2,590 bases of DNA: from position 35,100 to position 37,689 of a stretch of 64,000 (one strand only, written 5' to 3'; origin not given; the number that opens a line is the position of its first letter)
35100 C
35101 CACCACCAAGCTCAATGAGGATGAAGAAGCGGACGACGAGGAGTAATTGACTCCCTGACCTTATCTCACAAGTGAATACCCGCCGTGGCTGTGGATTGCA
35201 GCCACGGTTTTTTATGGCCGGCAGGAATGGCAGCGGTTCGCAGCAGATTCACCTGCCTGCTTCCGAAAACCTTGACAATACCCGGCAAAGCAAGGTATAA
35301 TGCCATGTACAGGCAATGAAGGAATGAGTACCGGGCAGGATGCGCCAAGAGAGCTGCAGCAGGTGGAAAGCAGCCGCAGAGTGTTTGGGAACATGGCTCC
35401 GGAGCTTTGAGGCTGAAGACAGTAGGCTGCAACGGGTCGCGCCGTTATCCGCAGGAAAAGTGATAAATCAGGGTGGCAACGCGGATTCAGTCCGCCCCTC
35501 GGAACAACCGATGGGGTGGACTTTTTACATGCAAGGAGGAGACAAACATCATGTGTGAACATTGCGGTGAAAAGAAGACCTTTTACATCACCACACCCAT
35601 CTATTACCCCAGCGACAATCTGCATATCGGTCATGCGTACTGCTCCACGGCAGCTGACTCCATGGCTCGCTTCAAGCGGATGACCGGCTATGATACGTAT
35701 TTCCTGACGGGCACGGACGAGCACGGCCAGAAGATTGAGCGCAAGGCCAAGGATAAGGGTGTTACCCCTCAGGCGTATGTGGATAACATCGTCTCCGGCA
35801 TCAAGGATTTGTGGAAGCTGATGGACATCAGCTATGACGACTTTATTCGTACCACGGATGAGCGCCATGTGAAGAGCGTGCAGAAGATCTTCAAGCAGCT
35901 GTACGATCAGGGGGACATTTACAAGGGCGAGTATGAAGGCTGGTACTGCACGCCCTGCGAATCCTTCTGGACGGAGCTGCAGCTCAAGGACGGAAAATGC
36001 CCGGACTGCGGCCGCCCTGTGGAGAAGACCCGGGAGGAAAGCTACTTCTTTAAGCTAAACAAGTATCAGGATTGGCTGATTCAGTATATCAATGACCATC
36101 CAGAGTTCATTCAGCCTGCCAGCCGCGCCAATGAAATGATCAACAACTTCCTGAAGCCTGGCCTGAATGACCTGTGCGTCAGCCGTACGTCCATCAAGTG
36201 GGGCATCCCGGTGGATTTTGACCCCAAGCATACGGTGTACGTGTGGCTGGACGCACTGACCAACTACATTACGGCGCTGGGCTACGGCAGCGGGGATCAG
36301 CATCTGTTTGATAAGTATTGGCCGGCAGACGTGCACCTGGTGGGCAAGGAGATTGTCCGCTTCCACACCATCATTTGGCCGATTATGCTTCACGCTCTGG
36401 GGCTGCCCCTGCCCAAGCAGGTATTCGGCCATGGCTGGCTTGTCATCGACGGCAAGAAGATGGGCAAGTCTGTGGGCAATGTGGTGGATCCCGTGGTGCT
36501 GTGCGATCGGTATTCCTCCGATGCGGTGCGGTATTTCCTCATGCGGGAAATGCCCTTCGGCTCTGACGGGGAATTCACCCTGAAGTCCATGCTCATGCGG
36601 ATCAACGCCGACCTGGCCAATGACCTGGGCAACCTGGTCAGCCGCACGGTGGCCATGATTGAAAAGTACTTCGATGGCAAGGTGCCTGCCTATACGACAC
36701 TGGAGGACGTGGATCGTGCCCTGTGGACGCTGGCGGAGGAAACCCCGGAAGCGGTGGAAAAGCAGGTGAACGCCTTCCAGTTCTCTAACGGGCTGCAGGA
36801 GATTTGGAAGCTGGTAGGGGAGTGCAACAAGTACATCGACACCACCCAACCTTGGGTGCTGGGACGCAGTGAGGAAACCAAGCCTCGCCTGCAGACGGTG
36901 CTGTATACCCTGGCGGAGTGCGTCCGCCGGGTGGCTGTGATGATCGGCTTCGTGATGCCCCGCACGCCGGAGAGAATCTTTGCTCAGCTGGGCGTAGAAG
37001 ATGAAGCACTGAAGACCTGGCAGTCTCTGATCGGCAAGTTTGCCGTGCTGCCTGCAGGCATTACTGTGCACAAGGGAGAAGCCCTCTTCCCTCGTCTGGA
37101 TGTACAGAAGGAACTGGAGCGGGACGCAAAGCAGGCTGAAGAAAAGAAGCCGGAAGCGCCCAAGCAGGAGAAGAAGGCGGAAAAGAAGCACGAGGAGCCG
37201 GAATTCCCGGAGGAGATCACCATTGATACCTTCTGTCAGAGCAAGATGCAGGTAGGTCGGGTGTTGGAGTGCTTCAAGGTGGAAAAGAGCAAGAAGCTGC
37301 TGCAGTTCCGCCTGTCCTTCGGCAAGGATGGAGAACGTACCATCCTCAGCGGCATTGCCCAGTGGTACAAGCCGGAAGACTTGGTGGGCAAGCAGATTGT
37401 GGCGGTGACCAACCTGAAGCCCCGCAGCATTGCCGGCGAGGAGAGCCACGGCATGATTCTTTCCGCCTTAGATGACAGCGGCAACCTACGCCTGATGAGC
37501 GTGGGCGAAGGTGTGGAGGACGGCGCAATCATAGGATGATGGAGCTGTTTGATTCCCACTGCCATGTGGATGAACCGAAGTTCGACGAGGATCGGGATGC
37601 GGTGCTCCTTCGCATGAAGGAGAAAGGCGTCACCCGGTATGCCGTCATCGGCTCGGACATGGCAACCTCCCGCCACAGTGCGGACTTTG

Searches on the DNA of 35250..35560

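Call 67: search_rna_families(source=window, start=35250, end=35560, threshold=gathering, show_alignments=1)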
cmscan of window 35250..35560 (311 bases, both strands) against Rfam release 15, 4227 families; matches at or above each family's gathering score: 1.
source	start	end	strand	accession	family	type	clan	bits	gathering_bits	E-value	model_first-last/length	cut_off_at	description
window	35307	35502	+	RF00230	T-box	Cis-reg; leader;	-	101.3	93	1.7e-23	1-219/219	no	T-box leader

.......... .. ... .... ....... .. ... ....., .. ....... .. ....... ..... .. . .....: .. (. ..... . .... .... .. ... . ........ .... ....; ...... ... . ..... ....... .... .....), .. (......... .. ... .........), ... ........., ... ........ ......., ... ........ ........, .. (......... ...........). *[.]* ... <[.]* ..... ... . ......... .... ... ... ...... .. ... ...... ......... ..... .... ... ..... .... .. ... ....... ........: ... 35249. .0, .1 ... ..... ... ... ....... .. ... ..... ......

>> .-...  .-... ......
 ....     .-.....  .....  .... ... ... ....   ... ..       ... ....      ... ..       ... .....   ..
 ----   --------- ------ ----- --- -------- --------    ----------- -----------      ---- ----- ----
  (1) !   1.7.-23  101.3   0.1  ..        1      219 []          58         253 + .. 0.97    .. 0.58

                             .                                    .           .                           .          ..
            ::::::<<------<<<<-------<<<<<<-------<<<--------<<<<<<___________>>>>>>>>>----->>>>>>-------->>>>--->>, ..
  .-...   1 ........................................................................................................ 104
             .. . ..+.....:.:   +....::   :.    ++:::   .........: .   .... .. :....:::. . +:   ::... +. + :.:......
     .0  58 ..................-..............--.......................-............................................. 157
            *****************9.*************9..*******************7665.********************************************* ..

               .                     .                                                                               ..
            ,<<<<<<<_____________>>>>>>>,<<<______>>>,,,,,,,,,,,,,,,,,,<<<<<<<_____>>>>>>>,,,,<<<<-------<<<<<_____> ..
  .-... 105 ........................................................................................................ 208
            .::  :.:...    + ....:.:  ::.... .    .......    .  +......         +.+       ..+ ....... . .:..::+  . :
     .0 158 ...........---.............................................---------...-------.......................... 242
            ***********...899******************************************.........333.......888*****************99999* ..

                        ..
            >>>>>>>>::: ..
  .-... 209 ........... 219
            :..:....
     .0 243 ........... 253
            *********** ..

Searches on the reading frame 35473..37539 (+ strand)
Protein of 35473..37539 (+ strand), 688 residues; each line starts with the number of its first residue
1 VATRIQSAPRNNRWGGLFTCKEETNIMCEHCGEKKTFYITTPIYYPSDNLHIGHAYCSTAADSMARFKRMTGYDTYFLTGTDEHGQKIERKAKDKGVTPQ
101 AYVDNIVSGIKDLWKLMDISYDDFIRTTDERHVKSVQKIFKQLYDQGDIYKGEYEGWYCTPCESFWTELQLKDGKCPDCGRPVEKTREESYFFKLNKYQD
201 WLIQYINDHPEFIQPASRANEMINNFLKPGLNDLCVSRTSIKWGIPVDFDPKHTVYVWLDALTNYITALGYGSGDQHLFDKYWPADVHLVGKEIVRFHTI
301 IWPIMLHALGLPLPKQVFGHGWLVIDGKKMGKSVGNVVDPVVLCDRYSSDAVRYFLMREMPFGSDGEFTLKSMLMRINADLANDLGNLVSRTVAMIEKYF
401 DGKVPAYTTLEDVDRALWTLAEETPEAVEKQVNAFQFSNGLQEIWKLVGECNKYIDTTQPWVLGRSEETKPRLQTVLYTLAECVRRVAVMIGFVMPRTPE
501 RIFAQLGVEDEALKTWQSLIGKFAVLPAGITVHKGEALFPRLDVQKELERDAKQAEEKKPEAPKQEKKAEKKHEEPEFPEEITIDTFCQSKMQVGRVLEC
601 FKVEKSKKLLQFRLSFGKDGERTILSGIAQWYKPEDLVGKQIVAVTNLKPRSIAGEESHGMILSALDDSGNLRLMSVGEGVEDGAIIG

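Call 66: search_protein_families(library=ncbifam, proteins=[window:35473-37539:+], max_evalue=1e-20)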
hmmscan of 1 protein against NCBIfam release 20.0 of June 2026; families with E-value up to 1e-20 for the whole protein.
window:35473-37539:+ (688 aa): 14 families
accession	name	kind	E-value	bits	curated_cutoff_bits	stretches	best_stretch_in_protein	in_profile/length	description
NF008900.0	PRK12267.1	equivalog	3.6e-292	970.7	598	1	33-687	2-647/648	methionine--tRNA ligase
TIGR00398.1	metG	equivalog_domain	2.2e-172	574.5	336.35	2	170-521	163-511/530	methionine--tRNA ligase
NF001100.0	PRK00133.1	equivalog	3.1e-145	485.4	587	2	162-686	161-674/676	methionine--tRNA ligase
NF008860.0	PRK11893.2-2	equivalog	2.5e-109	366.8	761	2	279-509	322-550/583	methionine--tRNA ligase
TIGR00422.1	valS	equivalog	1.6e-45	155.5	612.1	1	258-512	454-705/863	valine--tRNA ligase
NF009687.0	PRK13208.1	equivalog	2.8e-43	148.2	738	1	257-518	461-717/801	valine--tRNA ligase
NF004349.1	PRK05729.1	equivalog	2.7e-40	138.4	704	1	266-512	452-689/860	valine--tRNA ligase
TIGR00399.1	metG_C_term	equivalog_domain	3.6e-35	120.8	116.65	1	555-686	4-137/139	methionine--tRNA ligase subunit beta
TIGR00396.1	leuS_bact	equivalog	1.4e-33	116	548.4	1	31-207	25-205/843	leucine--tRNA ligase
TIGR00392.1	ileS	equivalog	8.8e-31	106.9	621.4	0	253-510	534-793/861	isoleucine--tRNA ligase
NF000540.1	alt_ValS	exception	3.8e-27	94.6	900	0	273-494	516-735/827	valine--tRNA ligase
NF008859.0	PRK11893.2-1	equivalog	7.6e-27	94.4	553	0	39-180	6-148/498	methionine--tRNA ligase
NF011492.0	PRK14900.1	equivalog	5.3e-24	84.2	1783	0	266-513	468-714/1044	valine--tRNA ligase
NF008957.0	PRK12300.1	subfamily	1.1e-21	76.5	677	0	279-508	574-781/946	leucine--tRNA ligase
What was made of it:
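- Closest known: S-box. Same: In the same window a T-box with an AUG specifier precedes metG (calls 66, 67).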
